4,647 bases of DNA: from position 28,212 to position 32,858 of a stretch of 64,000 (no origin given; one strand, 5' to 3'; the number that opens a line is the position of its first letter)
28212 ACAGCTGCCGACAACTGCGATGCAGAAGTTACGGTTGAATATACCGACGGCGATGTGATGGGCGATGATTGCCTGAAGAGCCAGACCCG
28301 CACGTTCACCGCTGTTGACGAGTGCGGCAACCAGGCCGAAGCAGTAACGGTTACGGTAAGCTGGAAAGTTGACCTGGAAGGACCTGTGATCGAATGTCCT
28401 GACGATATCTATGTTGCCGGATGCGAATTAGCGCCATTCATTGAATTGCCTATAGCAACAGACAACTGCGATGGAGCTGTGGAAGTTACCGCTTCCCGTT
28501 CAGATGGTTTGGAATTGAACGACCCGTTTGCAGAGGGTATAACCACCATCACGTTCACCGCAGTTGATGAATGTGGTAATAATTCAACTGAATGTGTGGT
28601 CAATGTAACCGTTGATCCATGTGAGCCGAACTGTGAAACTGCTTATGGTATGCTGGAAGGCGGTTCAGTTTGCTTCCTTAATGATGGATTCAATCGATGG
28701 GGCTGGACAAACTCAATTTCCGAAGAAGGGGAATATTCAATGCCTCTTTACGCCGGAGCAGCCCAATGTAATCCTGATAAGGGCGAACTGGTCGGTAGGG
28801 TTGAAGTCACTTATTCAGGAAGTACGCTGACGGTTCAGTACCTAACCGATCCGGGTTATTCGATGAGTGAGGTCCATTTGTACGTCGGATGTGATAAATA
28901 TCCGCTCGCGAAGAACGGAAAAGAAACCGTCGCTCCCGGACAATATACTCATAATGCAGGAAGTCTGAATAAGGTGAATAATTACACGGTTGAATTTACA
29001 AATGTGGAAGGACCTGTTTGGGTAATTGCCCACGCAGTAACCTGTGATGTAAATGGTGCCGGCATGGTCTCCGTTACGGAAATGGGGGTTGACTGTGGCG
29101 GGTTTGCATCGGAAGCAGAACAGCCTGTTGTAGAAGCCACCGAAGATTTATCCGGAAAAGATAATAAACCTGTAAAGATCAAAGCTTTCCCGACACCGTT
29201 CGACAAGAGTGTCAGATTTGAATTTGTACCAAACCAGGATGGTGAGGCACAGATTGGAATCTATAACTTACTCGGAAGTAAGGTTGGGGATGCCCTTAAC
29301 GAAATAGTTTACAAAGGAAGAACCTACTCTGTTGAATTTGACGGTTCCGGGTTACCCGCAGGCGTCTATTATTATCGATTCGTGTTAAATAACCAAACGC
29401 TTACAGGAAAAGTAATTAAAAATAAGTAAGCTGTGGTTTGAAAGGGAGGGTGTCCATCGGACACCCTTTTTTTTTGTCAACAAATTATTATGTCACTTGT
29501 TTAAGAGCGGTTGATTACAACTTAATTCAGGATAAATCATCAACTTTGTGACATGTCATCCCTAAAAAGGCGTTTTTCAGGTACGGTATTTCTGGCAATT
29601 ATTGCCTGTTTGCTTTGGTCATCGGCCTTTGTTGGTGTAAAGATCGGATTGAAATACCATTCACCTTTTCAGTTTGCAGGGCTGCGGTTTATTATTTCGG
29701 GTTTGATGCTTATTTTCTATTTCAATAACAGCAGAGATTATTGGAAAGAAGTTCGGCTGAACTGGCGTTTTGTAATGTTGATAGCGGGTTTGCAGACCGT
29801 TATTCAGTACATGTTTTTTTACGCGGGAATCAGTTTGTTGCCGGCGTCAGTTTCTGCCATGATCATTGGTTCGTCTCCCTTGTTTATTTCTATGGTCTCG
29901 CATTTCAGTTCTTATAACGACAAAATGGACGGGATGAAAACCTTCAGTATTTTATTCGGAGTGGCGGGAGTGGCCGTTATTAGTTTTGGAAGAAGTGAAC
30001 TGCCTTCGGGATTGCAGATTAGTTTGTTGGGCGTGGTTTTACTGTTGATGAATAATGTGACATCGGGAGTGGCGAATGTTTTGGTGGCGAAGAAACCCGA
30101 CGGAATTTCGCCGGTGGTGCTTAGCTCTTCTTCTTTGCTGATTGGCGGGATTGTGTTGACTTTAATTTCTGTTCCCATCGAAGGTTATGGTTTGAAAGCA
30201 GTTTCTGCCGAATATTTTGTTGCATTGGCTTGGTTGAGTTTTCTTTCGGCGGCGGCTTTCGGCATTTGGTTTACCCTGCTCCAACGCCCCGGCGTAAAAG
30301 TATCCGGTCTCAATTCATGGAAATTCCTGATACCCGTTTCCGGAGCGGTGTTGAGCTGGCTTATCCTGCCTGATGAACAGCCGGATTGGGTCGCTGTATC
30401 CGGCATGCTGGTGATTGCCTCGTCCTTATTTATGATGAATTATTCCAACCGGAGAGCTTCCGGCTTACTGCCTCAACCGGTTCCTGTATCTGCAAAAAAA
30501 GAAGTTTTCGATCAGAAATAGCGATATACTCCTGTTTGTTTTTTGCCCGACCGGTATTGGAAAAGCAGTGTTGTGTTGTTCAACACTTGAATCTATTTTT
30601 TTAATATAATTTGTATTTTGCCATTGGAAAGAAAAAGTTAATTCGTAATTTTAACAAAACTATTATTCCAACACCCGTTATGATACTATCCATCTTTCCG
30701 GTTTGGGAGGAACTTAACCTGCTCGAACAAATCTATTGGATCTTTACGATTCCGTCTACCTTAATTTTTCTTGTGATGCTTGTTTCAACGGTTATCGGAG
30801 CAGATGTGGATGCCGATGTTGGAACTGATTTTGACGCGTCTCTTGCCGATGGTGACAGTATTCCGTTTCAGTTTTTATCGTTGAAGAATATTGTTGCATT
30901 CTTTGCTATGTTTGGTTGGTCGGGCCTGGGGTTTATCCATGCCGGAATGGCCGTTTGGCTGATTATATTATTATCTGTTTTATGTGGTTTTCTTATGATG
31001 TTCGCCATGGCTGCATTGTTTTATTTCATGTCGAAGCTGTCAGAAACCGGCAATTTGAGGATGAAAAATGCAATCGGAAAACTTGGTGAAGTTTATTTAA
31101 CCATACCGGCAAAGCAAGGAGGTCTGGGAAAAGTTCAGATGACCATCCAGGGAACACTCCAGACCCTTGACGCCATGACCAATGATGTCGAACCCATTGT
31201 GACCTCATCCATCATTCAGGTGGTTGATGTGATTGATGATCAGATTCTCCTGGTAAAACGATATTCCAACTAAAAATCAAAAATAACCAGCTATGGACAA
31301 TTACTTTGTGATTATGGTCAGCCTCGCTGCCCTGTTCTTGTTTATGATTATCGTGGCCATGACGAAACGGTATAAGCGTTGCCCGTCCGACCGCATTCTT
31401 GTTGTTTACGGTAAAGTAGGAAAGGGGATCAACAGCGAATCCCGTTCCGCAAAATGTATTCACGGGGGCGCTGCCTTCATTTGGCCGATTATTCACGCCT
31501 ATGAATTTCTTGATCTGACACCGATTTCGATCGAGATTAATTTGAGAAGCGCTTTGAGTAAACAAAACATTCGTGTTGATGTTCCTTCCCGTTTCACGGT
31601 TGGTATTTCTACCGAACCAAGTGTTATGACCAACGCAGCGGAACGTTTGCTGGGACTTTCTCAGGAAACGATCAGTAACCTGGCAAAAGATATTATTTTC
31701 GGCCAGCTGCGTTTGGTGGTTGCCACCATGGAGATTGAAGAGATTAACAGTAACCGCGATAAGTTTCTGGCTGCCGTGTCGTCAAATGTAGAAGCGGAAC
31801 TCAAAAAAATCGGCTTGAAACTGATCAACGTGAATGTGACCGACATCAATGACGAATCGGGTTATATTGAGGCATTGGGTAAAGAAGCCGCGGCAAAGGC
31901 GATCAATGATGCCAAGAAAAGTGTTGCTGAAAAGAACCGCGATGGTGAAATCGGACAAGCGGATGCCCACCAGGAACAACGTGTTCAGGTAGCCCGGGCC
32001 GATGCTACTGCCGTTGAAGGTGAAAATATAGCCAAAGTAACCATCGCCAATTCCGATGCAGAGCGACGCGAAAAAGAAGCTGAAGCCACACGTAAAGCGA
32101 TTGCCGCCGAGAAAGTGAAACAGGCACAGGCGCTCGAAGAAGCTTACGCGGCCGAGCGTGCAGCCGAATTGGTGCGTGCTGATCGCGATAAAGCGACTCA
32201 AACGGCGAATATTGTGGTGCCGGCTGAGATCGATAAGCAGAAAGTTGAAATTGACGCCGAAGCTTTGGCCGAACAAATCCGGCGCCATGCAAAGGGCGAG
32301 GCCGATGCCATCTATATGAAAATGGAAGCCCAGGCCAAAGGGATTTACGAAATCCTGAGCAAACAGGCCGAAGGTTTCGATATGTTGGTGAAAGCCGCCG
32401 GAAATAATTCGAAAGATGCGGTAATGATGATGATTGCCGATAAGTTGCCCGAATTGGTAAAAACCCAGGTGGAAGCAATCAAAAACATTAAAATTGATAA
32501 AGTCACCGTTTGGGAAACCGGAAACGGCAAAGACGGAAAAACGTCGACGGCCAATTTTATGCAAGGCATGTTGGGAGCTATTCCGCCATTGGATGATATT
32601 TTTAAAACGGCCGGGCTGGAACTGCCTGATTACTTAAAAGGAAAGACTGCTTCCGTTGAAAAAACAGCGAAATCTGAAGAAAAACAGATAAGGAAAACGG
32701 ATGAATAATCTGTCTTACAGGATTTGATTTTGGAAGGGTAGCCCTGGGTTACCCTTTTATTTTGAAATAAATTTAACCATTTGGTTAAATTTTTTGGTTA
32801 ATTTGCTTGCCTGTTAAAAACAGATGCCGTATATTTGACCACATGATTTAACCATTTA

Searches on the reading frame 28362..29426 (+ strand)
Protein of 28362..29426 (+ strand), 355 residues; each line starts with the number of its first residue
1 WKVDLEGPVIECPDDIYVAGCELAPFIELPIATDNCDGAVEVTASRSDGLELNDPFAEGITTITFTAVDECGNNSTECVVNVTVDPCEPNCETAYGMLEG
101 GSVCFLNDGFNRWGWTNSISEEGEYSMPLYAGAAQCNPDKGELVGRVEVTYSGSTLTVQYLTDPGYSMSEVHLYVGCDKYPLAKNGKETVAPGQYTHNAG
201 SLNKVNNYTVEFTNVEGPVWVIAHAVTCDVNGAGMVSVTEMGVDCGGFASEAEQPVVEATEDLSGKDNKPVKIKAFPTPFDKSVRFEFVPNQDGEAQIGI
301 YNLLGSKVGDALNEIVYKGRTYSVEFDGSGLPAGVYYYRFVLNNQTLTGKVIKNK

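Call 31: find_related_loci(query=A1, collection=metagenome_contigs, flank=10000)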
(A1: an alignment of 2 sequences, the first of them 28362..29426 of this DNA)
Query A1 (355 aa) in metagenome_contigs; peptide patterns used: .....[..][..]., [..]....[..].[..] (x = any residue, [..] = any of these).
164 stretches matched a pattern; 9 encode a relative of the query (tblastn E <= 1e-3); 9 distinct loci.
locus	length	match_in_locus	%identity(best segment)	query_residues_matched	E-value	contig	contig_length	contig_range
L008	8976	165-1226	38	21-355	3e-65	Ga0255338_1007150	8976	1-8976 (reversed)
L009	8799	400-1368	38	25-353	3e-63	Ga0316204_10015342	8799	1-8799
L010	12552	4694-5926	41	1-326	6e-56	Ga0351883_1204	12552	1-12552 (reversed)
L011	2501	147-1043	39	33-340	5e-54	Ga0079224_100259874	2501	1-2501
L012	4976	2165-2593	38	91-228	3e-18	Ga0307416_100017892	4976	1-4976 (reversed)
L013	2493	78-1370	36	1-355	7e-14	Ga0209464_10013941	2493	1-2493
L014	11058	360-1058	31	1-228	2e-10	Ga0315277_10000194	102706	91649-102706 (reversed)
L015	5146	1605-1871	41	1-87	8e-11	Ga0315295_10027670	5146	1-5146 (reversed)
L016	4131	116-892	30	1-175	9e-6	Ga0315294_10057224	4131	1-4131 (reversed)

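Call 33: find_homologous_proteins(query=A1, max_evalue=1e-10)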
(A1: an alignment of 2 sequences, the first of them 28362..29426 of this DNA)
Query A1 (2 sequences) (355 aa, profile of the alignment): 1005 proteins with E <= 1e-10 among 6932 candidates; the best 120 are listed.
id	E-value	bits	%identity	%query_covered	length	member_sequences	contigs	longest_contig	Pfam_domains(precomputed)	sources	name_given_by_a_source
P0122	1.2e-129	451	45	84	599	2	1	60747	-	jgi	jgi:hypothetical protein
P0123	4.1e-124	432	46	100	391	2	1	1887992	PF18962.8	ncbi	-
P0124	2.3e-122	427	43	98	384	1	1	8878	PF18962.8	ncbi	ncbi:T9SS type A sorting domain-containing protein, partial [Mangrovibacterium diazotrophicum]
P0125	6.9e-122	425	40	99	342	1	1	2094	PF18962.8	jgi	-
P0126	1.1e-120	421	43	91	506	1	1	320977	PF23237.2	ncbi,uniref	ncbi:T9SS type A sorting domain-containing protein, partial [Mangrovibacterium lignilyticum]|uniref:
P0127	3.2e-120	420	40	100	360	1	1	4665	PF18962.8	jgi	jgi:hypothetical protein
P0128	1.4e-116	408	38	99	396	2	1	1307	-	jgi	jgi:hypothetical protein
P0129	2.0e-116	407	39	100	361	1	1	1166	-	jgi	-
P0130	3.2e-115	403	40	99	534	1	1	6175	PF23237.2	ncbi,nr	ncbi:MAG: T9SS type A sorting domain-containing protein [Prolixibacteraceae bacterium]|nr:T9SS type 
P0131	6.0e-113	396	44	82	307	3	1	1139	PF18962.8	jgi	jgi:hypothetical protein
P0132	1.1e-112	395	36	99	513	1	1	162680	PF23237.2,PF18962.8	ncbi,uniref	ncbi:T9SS type A sorting domain-containing protein, partial [Maribellus sp. CM-23]|uniref:T9SS type 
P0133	2.3e-109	384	38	99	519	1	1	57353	-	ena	-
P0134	1.3e-106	375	42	83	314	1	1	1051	-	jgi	jgi:hypothetical protein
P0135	2.7e-105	371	38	99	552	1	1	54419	PF18962.8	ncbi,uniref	ncbi:T9SS type A sorting domain-containing protein, partial [Maribellus sp. YY47]|uniref:T9SS type A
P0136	1.9e-104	368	35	98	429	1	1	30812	PF23237.2,PF18962.8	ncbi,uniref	ncbi:T9SS type A sorting domain-containing protein, partial [Maribellus mangrovi]|uniref:T9SS type A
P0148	2.4e-87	311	42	82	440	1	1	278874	PF18962.8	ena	-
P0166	6.6e-77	277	48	77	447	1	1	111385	-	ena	-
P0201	3.1e-65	239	36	98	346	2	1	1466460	PF18962.8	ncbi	ncbi:hypothetical protein TAESTU_31400 [Tenacibaculum aestuarii]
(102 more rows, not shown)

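Call 34: find_encoding_contigs(protein=P0123, flank=10000, max_places=3)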
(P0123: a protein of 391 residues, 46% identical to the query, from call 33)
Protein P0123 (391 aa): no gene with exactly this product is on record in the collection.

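Call 35: find_encoding_contigs(protein=P0201, flank=10000, max_places=3)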
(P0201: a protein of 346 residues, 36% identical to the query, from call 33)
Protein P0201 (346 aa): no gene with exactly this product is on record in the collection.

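Call 36: find_encoding_contigs(protein=P0148, flank=10000, max_places=2)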
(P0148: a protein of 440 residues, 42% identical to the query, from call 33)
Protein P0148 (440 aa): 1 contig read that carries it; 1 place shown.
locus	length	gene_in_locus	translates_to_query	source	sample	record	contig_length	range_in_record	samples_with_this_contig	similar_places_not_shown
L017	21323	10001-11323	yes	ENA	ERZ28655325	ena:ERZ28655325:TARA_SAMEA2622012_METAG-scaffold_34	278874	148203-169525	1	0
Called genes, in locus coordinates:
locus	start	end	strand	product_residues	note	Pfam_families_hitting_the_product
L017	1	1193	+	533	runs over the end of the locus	PF02690:Na_Pi_cotrans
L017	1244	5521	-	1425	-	PF00112:Peptidase_C1, PF00801:PKD, PF18911:PKD_4, PF00801:PKD, PF18911:PKD_4, PF00801:PKD, PF18911:PKD_4, PF00801:PKD, +8 more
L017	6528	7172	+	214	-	PF00072:Response_reg, PF00196:GerE, PF08281:Sigma70_r4_2 (weak)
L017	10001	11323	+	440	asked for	PF18962:Por_Secre_tail (weak)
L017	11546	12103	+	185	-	PF08534:Redoxin (weak), PF00255:GSHPx, PF00578:AhpC-TSA (weak)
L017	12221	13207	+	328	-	PF21948:LplA-B_cat, PF03099:BPL_LplA_LipB, PF10437:Lip_prot_lig_C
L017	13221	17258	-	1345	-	PF07494:Reg_prop (faint), PF21544:PorZ_N_b_propeller (faint), PF07495:Y_Y_Y, PF00512:HisKA, PF02518:HATPase_c, PF00072:Response_reg, PF12833:HTH_18, PF00165:HTH_AraC, +1 more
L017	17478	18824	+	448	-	PF01408:GFO_IDH_MocA, PF19051:GFO_IDH_MocA_C2 (faint), PF22725:GFO_IDH_MocA_C3 (weak)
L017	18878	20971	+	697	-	PF17678:Glyco_hydro_92N, PF07971:Glyco_hydro_92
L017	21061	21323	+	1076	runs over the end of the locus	PF13620:CarboxypepD_reg, PF13715:CarbopepD_reg_2, PF15976:CooC_C (faint), PF07715:Plug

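Call 37: find_encoding_contigs(protein=P0166, flank=10000, max_places=2)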
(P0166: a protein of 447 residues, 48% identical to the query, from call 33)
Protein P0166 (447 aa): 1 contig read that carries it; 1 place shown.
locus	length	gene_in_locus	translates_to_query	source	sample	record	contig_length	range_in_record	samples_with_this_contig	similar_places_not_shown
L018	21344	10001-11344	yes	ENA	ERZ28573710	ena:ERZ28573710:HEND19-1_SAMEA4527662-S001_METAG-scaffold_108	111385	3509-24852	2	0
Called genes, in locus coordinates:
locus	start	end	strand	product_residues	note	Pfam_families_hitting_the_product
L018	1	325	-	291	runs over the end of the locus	-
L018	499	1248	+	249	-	PF01135:PCMT, PF00398:RrnaAD (weak), PF13649:Methyltransf_25 (faint), PF13847:Methyltransf_31 (weak)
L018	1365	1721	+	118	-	PF03965:Penicillinase_R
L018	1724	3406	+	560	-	PF05569:Peptidase_M56, PF07715:Plug (weak)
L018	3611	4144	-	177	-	PF00578:AhpC-TSA, PF08534:Redoxin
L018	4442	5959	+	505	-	PF01408:GFO_IDH_MocA, PF19051:GFO_IDH_MocA_C2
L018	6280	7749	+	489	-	PF01408:GFO_IDH_MocA, PF19051:GFO_IDH_MocA_C2, PF22725:GFO_IDH_MocA_C3 (faint)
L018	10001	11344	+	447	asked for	-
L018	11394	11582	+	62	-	-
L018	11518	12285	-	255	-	-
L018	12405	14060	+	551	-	PF00512:HisKA, PF02518:HATPase_c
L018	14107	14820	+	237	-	PF00072:Response_reg, PF00486:Trans_reg_C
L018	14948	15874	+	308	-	PF01261:AP_endonuc_2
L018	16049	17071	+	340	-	PF02615:Ldh_2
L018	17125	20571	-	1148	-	PF17757:UvrB_inter, PF02559:CarD_TRCF_RID, PF00270:DEAD, PF04851:ResIII (weak), PF00271:Helicase_C, PF03461:TRCF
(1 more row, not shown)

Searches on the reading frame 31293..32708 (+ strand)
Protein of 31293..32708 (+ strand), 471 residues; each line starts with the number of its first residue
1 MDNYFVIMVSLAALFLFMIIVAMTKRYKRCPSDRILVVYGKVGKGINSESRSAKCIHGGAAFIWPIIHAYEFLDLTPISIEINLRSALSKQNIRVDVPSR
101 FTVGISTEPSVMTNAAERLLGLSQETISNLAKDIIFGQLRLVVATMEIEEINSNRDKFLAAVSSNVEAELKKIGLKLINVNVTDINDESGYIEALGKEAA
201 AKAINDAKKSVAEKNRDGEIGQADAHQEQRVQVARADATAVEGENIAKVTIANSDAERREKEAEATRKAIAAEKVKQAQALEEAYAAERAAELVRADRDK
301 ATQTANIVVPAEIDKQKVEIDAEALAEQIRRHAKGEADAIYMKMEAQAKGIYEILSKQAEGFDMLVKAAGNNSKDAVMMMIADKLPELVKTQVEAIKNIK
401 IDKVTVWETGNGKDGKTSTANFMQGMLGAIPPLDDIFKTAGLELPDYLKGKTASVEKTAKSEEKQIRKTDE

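Call 10: find_encoding_contigs(protein=window:31293-32708:+, flank=10000, max_places=6)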
Protein window:31293-32708:+ (471 aa): 1 contig read that carries it; 1 place shown.
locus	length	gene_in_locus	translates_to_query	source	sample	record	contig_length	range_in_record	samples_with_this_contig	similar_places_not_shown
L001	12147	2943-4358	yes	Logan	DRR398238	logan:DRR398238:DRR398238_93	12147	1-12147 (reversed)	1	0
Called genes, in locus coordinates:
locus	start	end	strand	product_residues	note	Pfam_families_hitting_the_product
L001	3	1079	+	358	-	?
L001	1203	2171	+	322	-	PF00892:EamA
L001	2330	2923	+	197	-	-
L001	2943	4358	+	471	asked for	PF01145:Band_7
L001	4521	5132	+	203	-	PF00440:TetR_N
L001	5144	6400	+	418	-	PF02321:OEP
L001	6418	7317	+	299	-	PF25917:BSH_RND (weak), PF25973:BSH_CzcB (faint)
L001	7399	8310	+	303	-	PF00005:ABC_tran, PF13304:AAA_21 (faint)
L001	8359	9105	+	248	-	PF00005:ABC_tran, PF13304:AAA_21 (weak)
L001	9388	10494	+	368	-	PF12679:ABC2_membrane_2, PF12698:ABC2_membrane_3, PF01061:ABC2_membrane, PF12730:ABC2_membrane_4 (weak)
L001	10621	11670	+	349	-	PF12679:ABC2_membrane_2, PF12698:ABC2_membrane_3, PF01061:ABC2_membrane, PF12730:ABC2_membrane_4 (weak)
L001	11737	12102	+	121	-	PF04430:DUF498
